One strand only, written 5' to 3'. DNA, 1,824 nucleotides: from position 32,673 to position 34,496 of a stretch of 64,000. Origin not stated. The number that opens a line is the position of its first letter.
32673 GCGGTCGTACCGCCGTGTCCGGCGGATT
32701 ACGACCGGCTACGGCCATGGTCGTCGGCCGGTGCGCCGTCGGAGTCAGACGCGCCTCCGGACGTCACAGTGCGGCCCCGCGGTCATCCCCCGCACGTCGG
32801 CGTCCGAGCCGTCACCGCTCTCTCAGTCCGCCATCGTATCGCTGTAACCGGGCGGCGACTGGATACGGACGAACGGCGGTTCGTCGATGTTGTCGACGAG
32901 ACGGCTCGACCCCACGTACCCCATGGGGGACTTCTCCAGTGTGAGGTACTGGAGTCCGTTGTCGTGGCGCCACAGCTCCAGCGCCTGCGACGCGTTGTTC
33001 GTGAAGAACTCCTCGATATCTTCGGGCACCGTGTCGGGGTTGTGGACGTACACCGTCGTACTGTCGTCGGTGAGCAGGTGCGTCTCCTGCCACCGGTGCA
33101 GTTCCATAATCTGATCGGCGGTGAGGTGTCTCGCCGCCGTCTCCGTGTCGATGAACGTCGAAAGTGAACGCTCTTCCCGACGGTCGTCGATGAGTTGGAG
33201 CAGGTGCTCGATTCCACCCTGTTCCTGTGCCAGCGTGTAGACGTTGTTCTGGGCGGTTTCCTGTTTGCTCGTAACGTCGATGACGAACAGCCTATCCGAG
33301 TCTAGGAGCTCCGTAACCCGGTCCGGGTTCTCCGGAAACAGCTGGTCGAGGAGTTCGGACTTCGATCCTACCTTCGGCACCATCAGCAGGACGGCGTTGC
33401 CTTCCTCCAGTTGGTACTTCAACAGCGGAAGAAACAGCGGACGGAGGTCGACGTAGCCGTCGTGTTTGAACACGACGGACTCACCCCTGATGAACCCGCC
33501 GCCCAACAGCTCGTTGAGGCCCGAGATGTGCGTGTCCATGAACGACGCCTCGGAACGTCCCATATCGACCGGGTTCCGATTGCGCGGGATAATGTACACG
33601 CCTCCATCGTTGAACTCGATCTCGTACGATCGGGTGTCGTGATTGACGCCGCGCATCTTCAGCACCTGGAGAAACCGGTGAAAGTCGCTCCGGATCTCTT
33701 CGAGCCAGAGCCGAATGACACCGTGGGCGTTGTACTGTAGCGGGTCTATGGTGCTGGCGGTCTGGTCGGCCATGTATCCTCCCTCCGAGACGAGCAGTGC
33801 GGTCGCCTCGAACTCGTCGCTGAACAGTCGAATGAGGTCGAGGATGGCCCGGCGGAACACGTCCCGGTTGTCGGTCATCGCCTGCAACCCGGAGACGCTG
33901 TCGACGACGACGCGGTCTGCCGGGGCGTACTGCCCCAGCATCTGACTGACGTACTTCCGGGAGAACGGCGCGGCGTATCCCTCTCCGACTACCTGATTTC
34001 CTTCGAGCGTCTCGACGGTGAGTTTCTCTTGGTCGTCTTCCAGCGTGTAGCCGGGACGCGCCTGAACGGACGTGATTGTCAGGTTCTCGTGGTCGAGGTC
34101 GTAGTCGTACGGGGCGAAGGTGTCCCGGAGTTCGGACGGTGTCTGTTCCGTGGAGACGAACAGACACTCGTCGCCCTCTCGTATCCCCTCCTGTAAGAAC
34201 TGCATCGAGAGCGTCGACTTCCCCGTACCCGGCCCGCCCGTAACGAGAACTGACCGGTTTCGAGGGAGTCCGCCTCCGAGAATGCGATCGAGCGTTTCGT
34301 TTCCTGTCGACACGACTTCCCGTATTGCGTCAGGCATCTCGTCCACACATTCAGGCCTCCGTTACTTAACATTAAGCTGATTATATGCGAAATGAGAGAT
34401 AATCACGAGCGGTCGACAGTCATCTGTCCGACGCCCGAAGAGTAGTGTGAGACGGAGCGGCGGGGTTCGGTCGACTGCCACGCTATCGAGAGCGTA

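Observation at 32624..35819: Lower-GC ~3.2 kb insertion splits a conserved nfeD-SPFH(stomatin) gene pair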

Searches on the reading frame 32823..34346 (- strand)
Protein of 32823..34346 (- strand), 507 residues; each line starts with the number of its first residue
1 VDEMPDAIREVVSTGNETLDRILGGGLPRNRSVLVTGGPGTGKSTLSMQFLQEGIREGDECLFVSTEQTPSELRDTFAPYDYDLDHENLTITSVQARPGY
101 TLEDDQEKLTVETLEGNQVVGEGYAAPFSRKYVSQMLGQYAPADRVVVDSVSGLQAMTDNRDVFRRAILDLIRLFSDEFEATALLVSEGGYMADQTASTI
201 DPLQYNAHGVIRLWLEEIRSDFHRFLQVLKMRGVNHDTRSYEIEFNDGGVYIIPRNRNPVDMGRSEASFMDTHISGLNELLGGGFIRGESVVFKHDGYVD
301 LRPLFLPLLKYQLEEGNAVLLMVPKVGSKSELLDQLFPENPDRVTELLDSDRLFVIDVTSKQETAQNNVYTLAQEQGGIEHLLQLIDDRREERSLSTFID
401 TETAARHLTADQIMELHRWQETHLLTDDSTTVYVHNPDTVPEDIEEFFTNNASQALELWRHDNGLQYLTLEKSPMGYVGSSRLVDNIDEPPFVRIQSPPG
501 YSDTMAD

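Call 4: search_protein_families(library=pfam, proteins=[window:32823-34346:-], max_evalue=0.01)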
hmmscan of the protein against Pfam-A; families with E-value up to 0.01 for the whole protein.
window:32823-34346:- (507 aa): 14 families
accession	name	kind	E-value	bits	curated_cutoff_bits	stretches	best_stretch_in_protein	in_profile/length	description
PF06745.19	ATPase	-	2.2e-46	158.5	26.6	1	12-255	1-229/231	KaiC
PF05625.17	PAXNEB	-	4.9e-07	29.6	28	1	9-75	16-83/366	PAXNEB protein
PF13481.12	AAA_25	-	8.8e-07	29.2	27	1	17-186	20-187/195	AAA domain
PF00154.27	RecA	-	2.6e-06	27.5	27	1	10-69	31-91/262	recA bacterial DNA recombination protein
PF14417.12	MEDS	-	6.4e-06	26.5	29.8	0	48-93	18-67/161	MEDS: MEthanogen/methylotroph, DcmR Sensory domain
PF20720.3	nSTAND3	-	9.6e-05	22.6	27.2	1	28-76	15-60/155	Novel STAND NTPase 3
PF01695.23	IstB_IS21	-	0.00043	20.3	24.1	1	29-73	91-135/238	IstB-like ATP binding protein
PF24336.1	DUF7504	-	0.00045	21.2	27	1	32-165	3-137/179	Family of unknown function (DUF7504)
PF07088.17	GvpD_P-loop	-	0.00069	20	24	1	31-85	11-64/189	GvpD gas vesicle protein, P-loop domain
PF13191.12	AAA_16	-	0.00098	20.1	32.6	1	22-57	19-51/167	AAA ATPase domain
PF13479.12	AAA_24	-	0.00098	19.5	27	0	30-156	2-78/195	AAA domain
PF03796.21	DnaB_C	-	0.0011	18.9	27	1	12-92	2-82/255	DnaB-like helicase C terminal domain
PF13245.12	AAA_19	-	0.0026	18.4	25.1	1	30-76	11-60/134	AAA domain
PF13238.12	AAA_18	-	0.0059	17.5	29.4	0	33-150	1-79/128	AAA domain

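Call 5: search_protein_families(library=ncbifam, proteins=[window:32823-34346:-], max_evalue=0.01)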
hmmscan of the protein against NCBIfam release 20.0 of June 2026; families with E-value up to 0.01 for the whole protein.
window:32823-34346:- (507 aa): 17 families
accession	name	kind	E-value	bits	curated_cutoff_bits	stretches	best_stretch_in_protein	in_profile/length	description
NF006799.0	PRK09302.1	equivalog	3.7e-30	105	408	1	12-292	13-277/515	circadian clock protein KaiC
TIGR03877.1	thermo_KaiC_1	hypoth_equivalog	1.4e-29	103.3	307.25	1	12-254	4-234/238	KaiC domain-containing protein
TIGR03881.1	KaiC_arch_4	hypoth_equivalog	1.9e-29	103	247.8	1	12-248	3-223/231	KaiC domain-containing protein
TIGR03880.1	KaiC_arch_3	hypoth_equivalog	2e-26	92.9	249.45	2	17-93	3-80/224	KaiC domain-containing protein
TIGR02655.1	circ_KaiC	equivalog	2.1e-19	69.6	546.25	1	12-288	3-263/484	circadian clock protein KaiC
NF004723.0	PRK06067.1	subfamily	2.2e-14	53.6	194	1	5-73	9-77/243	flagellar accessory protein FlaH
NF052589.1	ArlH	equivalog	7.7e-13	48.7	215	1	15-244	5-216/229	archaellum protein ArlH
TIGR00416.1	sms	equivalog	3.1e-09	36.1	403.05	1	12-71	76-135/454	DNA repair protein RadA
TIGR03878.1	thermo_KaiC_2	hypoth_equivalog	4.3e-07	29.5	232.2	1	19-71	26-76/259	KaiC domain-containing protein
NF004629.0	PRK05973.1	equivalog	5.8e-07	28.8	156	1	32-87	66-121/237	DNA helicase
TIGR03600.1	phage_DnaB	exception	6e-07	28.8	498.65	1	12-90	177-255/421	phage replicative helicase, DnaB family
NF033429.2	ImuA_translesion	equivalog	1.3e-06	28.4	150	0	4-70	8-76/181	translesion DNA synthesis-associated protein ImuA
TIGR02012.1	tigrfam_recA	equivalog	1.3e-06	27.9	325.3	1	10-69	34-94/321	recombinase RecA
NF006861.0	PRK09361.1-1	equivalog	1.6e-06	27.8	278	1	10-155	3-126/235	DNA repair and recombination protein RadB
NF038214.1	IS21_help_AAA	equivalog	0.00011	22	200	1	29-74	89-134/232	IS21-like element helper ATPase IstB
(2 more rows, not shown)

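Call 19: find_homologous_proteins(query=window:32823-34346:-)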
Query window:32823-34346:- (507 aa): 359 proteins with E <= 0.001 among 8000 candidates; the best 120 are listed.
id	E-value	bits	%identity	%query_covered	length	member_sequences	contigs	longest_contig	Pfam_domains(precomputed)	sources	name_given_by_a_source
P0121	0.0e+0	1142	100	100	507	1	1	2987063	PF06745.20,PF14417.13,PF05625.18,PF23442.2,PF00154.28,PF13481.13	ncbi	-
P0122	5.7e-297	1003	87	99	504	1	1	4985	PF06745.20,PF05625.18,PF23442.2,PF00154.28,PF13481.13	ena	-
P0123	4.0e-265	898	78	99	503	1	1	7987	PF06745.20,PF05625.18,PF23442.2,PF00154.28,PF13481.13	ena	-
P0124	5.8e-238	808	77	91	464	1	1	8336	PF06745.20,PF14417.13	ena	-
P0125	3.6e-237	806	71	98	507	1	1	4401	PF06745.20,PF14417.13,PF05625.18,PF23442.2,PF00154.28,PF13481.13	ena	-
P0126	1.9e-232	790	71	98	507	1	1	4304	PF06745.20,PF05625.18,PF23442.2,PF00154.28,PF13481.13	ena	-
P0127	1.9e-221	754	65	98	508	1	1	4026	PF06745.20,PF23442.2,PF13481.13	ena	-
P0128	8.0e-213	726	63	98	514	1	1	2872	PF06745.20,PF00154.28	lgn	-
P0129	5.0e-202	690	64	96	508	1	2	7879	PF06745.20,PF23442.2,PF13481.13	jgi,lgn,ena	jgi:KaiC/GvpD/RAD55 family RecA-like ATPase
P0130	1.1e-194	666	65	89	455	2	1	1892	PF06745.20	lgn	-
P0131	2.6e-185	635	57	97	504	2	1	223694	PF06745.20,PF07088.17,PF01695.24,PF05625.18,PF23442.2,PF00154.28,PF13481.13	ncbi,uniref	ncbi:ATPase domain-containing protein [Haladaptatus sp. CMSO5]|uniref:ATPase domain-containing prote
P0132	4.6e-179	614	56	97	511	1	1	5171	PF06745.20,PF05625.18,PF23442.2,PF00154.28,PF13481.13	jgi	jgi:KaiC/GvpD/RAD55 family RecA-like ATPase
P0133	6.8e-172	591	56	93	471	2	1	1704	PF06745.20,PF23442.2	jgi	jgi:KaiC/GvpD/RAD55 family RecA-like ATPase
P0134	6.9e-161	554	52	96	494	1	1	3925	PF06745.20,PF23442.2,PF13481.13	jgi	jgi:KaiC/GvpD/RAD55 family RecA-like ATPase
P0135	2.2e-153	529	52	97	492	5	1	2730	PF06745.20,PF05625.18,PF23442.2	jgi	jgi:KaiC/GvpD/RAD55 family RecA-like ATPase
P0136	5.6e-153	528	53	96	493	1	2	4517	PF06745.20,PF05625.18,PF23442.2,PF13481.13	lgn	-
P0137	3.9e-151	522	53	96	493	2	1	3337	PF06745.20,PF07088.17,PF05625.18,PF23442.2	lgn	-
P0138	3.2e-148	513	50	96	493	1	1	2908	PF06745.20,PF05625.18,PF23442.2,PF13481.13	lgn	-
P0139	2.4e-147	510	46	97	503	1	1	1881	PF06745.20,PF05625.18,PF23442.2,PF13481.13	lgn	-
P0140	1.2e-146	507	51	97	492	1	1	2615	PF06745.20,PF05625.18,PF23442.2,PF13481.13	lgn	-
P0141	2.2e-143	497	49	97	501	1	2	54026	PF06745.20,PF14417.13,PF05625.18,PF23442.2,PF13481.13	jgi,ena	jgi:KaiC/GvpD/RAD55 family RecA-like ATPase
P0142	3.4e-143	496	50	97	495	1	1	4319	PF06745.20,PF05625.18,PF23442.2,PF13481.13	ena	-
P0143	1.9e-142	493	47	97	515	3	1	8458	PF06745.20,PF07088.17,PF05625.18,PF23442.2,PF13481.13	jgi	-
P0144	3.4e-142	493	47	96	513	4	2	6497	PF06745.20,PF14417.13,PF05625.18,PF23442.2,PF13481.13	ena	-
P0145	1.2e-141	491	48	97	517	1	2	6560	PF06745.20,PF07088.17,PF14417.13,PF05625.18,PF23442.2,PF13481.13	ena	-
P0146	1.2e-140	488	46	98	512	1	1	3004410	PF06745.20,PF07088.17,PF23442.2,PF13481.13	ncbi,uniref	ncbi:RAD55 family ATPase [Halobaculum sp. MBLA0147]|uniref:RAD55 family ATPase n=1 Tax=Halobaculum s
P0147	7.0e-140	485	46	96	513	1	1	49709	PF06745.20,PF00154.28,PF13481.13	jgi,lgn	jgi:KaiC/GvpD/RAD55 family RecA-like ATPase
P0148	1.6e-139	484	45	97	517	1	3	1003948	PF06745.20,PF23442.2,PF13481.13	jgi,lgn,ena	-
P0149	4.6e-139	482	46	97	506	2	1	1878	PF06745.20,PF14417.13,PF05625.18,PF23442.2,PF13481.13,PF20720.4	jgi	jgi:KaiC/GvpD/RAD55 family RecA-like ATPase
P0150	2.9e-138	480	46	97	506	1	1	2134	PF06745.20,PF14417.13,PF05625.18,PF23442.2,PF13481.13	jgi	jgi:KaiC/GvpD/RAD55 family RecA-like ATPase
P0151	2.6e-137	477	46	98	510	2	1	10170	PF06745.20,PF07088.17,PF05625.18,PF23442.2,PF08423.18,PF00154.28,PF13481.13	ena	-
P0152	2.1e-136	474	46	97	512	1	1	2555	PF06745.20,PF14417.13,PF05625.18,PF23442.2,PF13481.13,PF20720.4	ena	-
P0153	4.3e-136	472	46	96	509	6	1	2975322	PF06745.20,PF14417.13,PF05625.18,PF23442.2,PF13481.13,PF20720.4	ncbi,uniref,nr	ncbi:ATPase domain-containing protein [Haloarcula sp. GH36]|uniref:ATPase domain-containing protein 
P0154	6.2e-136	472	47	97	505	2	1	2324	PF06745.20,PF14417.13,PF05625.18,PF23442.2,PF00154.28,PF13481.13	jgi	jgi:KaiC/GvpD/RAD55 family RecA-like ATPase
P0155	1.1e-135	471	45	98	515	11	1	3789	PF06745.20,PF05625.18,PF23442.2,PF00154.28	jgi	jgi:KaiC/GvpD/RAD55 family RecA-like ATPase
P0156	2.7e-135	470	46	98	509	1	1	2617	PF06745.20,PF07088.17,PF05625.18,PF23442.2,PF00154.28,PF13481.13,PF20720.4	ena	-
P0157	5.0e-135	469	45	96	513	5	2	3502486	PF06745.20,PF23442.2,PF13481.13,PF20720.4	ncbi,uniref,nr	ncbi:ATPase domain-containing protein [Halomicroarcula sp. GCM10025817]|uniref:ATPase domain-contain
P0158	1.3e-134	468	46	96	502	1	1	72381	PF06745.20,PF23442.2,PF13481.13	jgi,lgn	-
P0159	2.7e-134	467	46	96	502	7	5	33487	PF06745.20,PF23442.2,PF00154.28,PF13481.13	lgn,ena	-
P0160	3.7e-134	466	45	96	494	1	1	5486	PF06745.20,PF05625.18,PF23442.2,PF00154.28,PF13481.13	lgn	-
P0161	4.0e-134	466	45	97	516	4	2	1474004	PF06745.20,PF05625.18,PF23442.2,PF13481.13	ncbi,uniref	ncbi:RAD55 family ATPase [Salinirubrum litoreum]|uniref:RAD55 family ATPase n=1 Tax=Salinirubrum lit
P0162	4.0e-134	466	45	97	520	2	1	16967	PF06745.20,PF23442.2,PF13481.13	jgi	-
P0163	8.3e-134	465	45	96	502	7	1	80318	PF06745.20,PF05625.18,PF23442.2,PF13481.13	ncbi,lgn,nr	ncbi:hypothetical protein BRC91_02330 [Halobacteriales archaeon QS_4_62_28]|nr:MAG: hypothetical pro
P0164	2.8e-133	463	45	96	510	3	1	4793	PF06745.20,PF23442.2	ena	-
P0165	4.4e-133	463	45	97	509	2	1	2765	PF06745.20,PF01695.24,PF05625.18,PF23442.2,PF00154.28,PF13481.13,PF20720.4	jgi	jgi:KaiC/GvpD/RAD55 family RecA-like ATPase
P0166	7.1e-133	462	44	96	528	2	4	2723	PF06745.20,PF14417.13,PF23442.2,PF13481.13,PF20720.4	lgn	-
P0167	9.4e-133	461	44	97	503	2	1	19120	PF06745.20,PF14417.13,PF05625.18,PF23442.2,PF00154.28,PF13481.13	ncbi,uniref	ncbi:ATPase domain-containing protein [Haloarcula sp. CGMCC 1.2071]|uniref:ATPase domain-containing 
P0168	1.7e-132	461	45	97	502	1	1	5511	PF06745.20,PF23442.2,PF13481.13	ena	-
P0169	3.0e-132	460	45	96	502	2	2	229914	PF06745.20,PF14417.13,PF23442.2,PF13481.13,PF20720.4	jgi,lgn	-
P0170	4.6e-132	459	45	96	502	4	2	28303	PF06745.20,PF07088.17,PF23442.2,PF13481.13,PF20720.4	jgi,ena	-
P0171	2.4e-131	457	43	96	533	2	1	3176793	PF06745.20,PF07088.17,PF14417.13,PF05625.18,PF23442.2,PF13481.13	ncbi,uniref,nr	ncbi:ATPase domain-containing protein [Halospeciosus flavus]|uniref:ATPase domain-containing protein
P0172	5.4e-131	456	45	96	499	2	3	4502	PF06745.20,PF05625.18,PF23442.2,PF13481.13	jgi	jgi:KaiC/GvpD/RAD55 family RecA-like ATPase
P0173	7.4e-131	455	44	98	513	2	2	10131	PF06745.20,PF14417.13,PF23442.2,PF13481.13,PF20720.4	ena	-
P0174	7.7e-131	455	45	97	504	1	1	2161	PF06745.20,PF14417.13,PF05625.18,PF23442.2,PF13481.13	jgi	jgi:circadian clock protein KaiC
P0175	8.1e-131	455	45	98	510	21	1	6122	PF06745.20,PF05625.18,PF23442.2,PF13481.13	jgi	-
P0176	1.3e-130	454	45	96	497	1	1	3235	PF06745.20,PF14417.13,PF05625.18,PF23442.2,PF00154.28,PF13481.13,PF20720.4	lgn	-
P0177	1.3e-130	454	45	97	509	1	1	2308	PF06745.20,PF07088.17,PF05625.18,PF23442.2,PF13481.13,PF20720.4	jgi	-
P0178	2.8e-130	453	44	98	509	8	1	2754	PF06745.20,PF07088.17,PF05625.18,PF23442.2,PF00154.28,PF13481.13,PF20720.4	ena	-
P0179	2.9e-130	453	44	96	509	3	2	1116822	PF06745.20,PF07088.17,PF05625.18,PF23442.2,PF13481.13,PF20720.4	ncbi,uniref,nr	ncbi:ATPase domain-containing protein [Haloarcula laminariae]|uniref:ATPase domain-containing protei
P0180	4.9e-130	453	44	98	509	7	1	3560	PF06745.20,PF05625.18,PF23442.2,PF13481.13,PF20720.4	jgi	-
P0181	6.6e-130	452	43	97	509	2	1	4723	PF06745.20,PF07088.17,PF05625.18,PF23442.2,PF00154.28,PF13481.13,PF20720.4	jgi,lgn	jgi:KaiC/GvpD/RAD55 family RecA-like ATPase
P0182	6.8e-130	452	44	97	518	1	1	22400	PF06745.20,PF05625.18,PF23442.2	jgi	jgi:KaiC/GvpD/RAD55 family RecA-like ATPase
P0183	1.1e-129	451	44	97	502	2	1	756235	PF06745.20,PF05625.18,PF23442.2,PF00154.28,PF13481.13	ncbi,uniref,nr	ncbi:ATPase domain-containing protein [Halorussus marinus]|uniref:ATPase domain-containing protein n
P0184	1.4e-129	451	44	96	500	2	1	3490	PF06745.20,PF23442.2,PF13481.13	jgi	jgi:KaiC/GvpD/RAD55 family RecA-like ATPase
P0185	9.4e-129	448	44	96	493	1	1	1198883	PF06745.20,PF14417.13,PF13245.13,PF05625.18,PF23442.2,PF00154.28,PF13481.13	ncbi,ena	-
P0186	1.1e-128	448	44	97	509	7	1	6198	PF06745.20,PF05625.18,PF23442.2,PF00154.28,PF13481.13,PF20720.4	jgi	-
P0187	1.4e-128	448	45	96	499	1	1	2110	PF06745.20,PF23442.2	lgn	-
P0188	2.2e-128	447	44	96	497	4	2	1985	PF06745.20,PF14417.13,PF05625.18,PF23442.2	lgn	-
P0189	7.4e-128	445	44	96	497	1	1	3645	PF06745.20,PF14417.13,PF05625.18,PF23442.2,PF13481.13,PF20720.4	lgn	-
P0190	1.5e-127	444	42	96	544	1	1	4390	PF06745.20,PF05625.18,PF23442.2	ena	-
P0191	1.8e-126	441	43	96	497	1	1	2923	PF06745.20,PF05625.18,PF23442.2,PF00154.28,PF13481.13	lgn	-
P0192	6.5e-126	439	43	97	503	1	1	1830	PF06745.20,PF23442.2,PF00154.28,PF13481.13,PF20720.4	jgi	jgi:KaiC/GvpD/RAD55 family RecA-like ATPase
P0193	1.0e-125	438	44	96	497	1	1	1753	PF06745.20,PF14417.13,PF05625.18,PF23442.2,PF13481.13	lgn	-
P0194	7.8e-125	435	41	96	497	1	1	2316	PF06745.20,PF03796.22,PF05625.18,PF23442.2,PF13481.13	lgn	-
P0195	2.1e-124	434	43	97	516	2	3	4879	PF06745.20,PF14417.13,PF23442.2,PF13481.13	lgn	-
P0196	3.1e-124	433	45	96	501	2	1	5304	PF06745.20,PF14417.13,PF05625.18,PF23442.2,PF00154.28,PF13481.13,PF20720.4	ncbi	ncbi:MAG: ATPase domain-containing protein [Halobacteriales archaeon]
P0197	4.1e-124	433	43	96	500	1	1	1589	PF06745.20,PF23442.2,PF00154.28,PF20720.4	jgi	jgi:KaiC/GvpD/RAD55 family RecA-like ATPase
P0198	8.3e-124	432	40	97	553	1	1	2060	PF06745.20,PF23442.2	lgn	-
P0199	5.5e-123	429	43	96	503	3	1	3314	PF06745.20,PF14417.13,PF05625.18,PF23442.2,PF13481.13,PF20720.4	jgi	jgi:KaiC/GvpD/RAD55 family RecA-like ATPase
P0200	1.1e-122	428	42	95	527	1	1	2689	PF06745.20,PF14417.13,PF05625.18,PF23442.2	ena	-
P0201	1.2e-122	428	44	96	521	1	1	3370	PF06745.20,PF14417.13,PF23442.2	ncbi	-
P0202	1.4e-122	428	42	96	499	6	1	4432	PF06745.20,PF07088.17,PF14417.13,PF23442.2,PF13481.13,PF20720.4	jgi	jgi:KaiC/GvpD/RAD55 family RecA-like ATPase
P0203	3.1e-122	427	43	96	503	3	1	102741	PF06745.20,PF07088.17,PF14417.13,PF05625.18,PF23442.2,PF00154.28,PF13481.13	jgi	-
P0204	1.4e-121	425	43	96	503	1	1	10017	PF06745.20,PF03796.22,PF05625.18,PF23442.2,PF13481.13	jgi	jgi:KaiC/GvpD/RAD55 family RecA-like ATPase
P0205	2.3e-121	424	43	96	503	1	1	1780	PF06745.20,PF14417.13,PF23442.2,PF00154.28,PF13481.13,PF20720.4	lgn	-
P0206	3.5e-121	423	43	94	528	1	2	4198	PF06745.20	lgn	-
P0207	5.4e-121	423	42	95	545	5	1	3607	PF06745.20,PF23442.2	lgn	-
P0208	5.6e-121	423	42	96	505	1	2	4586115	PF06745.20,PF23442.2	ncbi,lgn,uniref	ncbi:RAD55 family ATPase [Salinirubellus sp. GCM10025818]|uniref:RAD55 family ATPase n=1 Tax=Salinir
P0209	5.7e-121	423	43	96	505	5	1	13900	PF06745.20,PF23442.2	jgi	jgi:KaiC/GvpD/RAD55 family RecA-like ATPase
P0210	1.0e-120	422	42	97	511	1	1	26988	PF06745.20,PF14417.13,PF05625.18,PF23442.2,PF13481.13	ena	-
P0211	1.2e-120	422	43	96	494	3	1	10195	PF06745.20,PF05625.18,PF23442.2,PF13481.13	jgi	jgi:KaiC/GvpD/RAD55 family RecA-like ATPase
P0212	1.4e-120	421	42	93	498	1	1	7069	PF06745.20,PF14417.13,PF23442.2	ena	-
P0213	1.5e-120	421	44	97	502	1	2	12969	PF06745.20,PF14417.13,PF05625.18,PF23442.2,PF00154.28,PF13481.13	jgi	jgi:circadian clock protein KaiC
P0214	1.6e-120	421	40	96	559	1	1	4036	PF06745.20,PF23442.2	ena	-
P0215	2.3e-120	421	42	96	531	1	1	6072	PF06745.20,PF14417.13,PF23442.2,PF13481.13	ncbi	-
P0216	3.5e-120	420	42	96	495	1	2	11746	PF06745.20,PF03796.22,PF05625.18,PF23442.2,PF13481.13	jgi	jgi:KaiC/GvpD/RAD55 family RecA-like ATPase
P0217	3.7e-120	420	41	96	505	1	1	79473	PF06745.20,PF23442.2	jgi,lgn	-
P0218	3.9e-120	420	41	96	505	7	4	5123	PF06745.20,PF23442.2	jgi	jgi:KaiC/GvpD/RAD55 family RecA-like ATPase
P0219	4.7e-120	420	42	96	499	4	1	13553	PF06745.20,PF23442.2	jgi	jgi:KaiC/GvpD/RAD55 family RecA-like ATPase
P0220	5.3e-120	419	42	96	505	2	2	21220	PF06745.20,PF23442.2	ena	-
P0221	1.1e-119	418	45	95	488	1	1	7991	PF06745.20,PF23442.2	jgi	jgi:KaiC/GvpD/RAD55 family RecA-like ATPase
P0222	1.2e-119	418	42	96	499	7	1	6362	PF06745.20,PF23442.2,PF13481.13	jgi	-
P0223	1.3e-119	418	43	96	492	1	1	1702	PF06745.20,PF23442.2,PF13481.13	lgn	-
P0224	1.6e-119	418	42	96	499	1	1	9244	PF06745.20,PF23442.2,PF13481.13,PF20720.4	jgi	jgi:KaiC/GvpD/RAD55 family RecA-like ATPase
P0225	2.1e-119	417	39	96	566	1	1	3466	PF06745.20,PF14417.13,PF23442.2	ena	-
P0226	2.7e-119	417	44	96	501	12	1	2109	PF06745.20,PF14417.13,PF23442.2,PF13481.13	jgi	jgi:KaiC/GvpD/RAD55 family RecA-like ATPase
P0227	3.0e-119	417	44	96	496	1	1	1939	PF06745.20,PF05625.18,PF23442.2,PF13481.13,PF20720.4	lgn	-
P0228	3.0e-119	417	43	93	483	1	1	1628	PF06745.20,PF23442.2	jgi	jgi:KaiC/GvpD/RAD55 family RecA-like ATPase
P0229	3.9e-119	417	42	96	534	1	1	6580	PF06745.20,PF13245.13,PF23442.2,PF20720.4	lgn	-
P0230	4.2e-119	416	42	96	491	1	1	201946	PF06745.20,PF14417.13,PF23442.2,PF13481.13,PF13191.13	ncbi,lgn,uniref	ncbi:ATPase domain-containing protein [Salarchaeum sp. III]|uniref:RAD55 family ATPase n=1 Tax=Salar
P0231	7.3e-119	416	40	97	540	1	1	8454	PF06745.20,PF05625.18,PF23442.2,PF13481.13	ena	-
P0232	8.3e-119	415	44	96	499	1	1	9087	PF06745.20,PF14417.13,PF05625.18,PF23442.2,PF13481.13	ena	-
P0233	1.1e-118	415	44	96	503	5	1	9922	PF06745.20,PF05625.18,PF23442.2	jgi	jgi:circadian clock protein KaiC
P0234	1.3e-118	415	44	97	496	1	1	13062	PF06745.20,PF14417.13,PF23442.2,PF13481.13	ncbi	ncbi:MAG: ATPase domain-containing protein [Halobacteriaceae archaeon]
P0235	1.6e-118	415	42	96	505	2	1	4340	PF06745.20,PF23442.2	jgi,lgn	jgi:KaiC/GvpD/RAD55 family RecA-like ATPase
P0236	2.6e-118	414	41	96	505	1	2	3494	PF06745.20,PF23442.2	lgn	-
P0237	3.0e-118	414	42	95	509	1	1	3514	PF06745.20,PF23442.2,PF13481.13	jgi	jgi:KaiC/GvpD/RAD55 family RecA-like ATPase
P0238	3.2e-118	414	42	95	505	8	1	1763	PF06745.20,PF23442.2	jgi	jgi:KaiC/GvpD/RAD55 family RecA-like ATPase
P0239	3.4e-118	413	43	95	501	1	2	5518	PF06745.20,PF05625.18,PF23442.2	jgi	jgi:KaiC/GvpD/RAD55 family RecA-like ATPase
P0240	3.8e-118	413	43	95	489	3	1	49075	PF06745.20,PF23442.2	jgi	jgi:KaiC/GvpD/RAD55 family RecA-like ATPase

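Call 49: find_encoding_contigs(protein=P0122, flank=10000, max_places=2)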
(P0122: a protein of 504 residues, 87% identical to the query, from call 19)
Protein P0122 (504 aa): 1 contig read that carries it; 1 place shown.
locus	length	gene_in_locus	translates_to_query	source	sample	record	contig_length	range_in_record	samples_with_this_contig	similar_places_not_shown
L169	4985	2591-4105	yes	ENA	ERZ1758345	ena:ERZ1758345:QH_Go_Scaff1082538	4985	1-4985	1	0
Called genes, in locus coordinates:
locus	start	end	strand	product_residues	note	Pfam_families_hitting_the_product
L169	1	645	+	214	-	?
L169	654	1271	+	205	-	-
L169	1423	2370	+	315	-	PF19086:Terpene_syn_C_2 (weak)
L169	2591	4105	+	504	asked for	PF00154:RecA_N (weak), PF05625:PAXNEB (faint), PF06745:ATPase, PF13481:AAA_25 (weak), PF23442:DUF7125 (faint)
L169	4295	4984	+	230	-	?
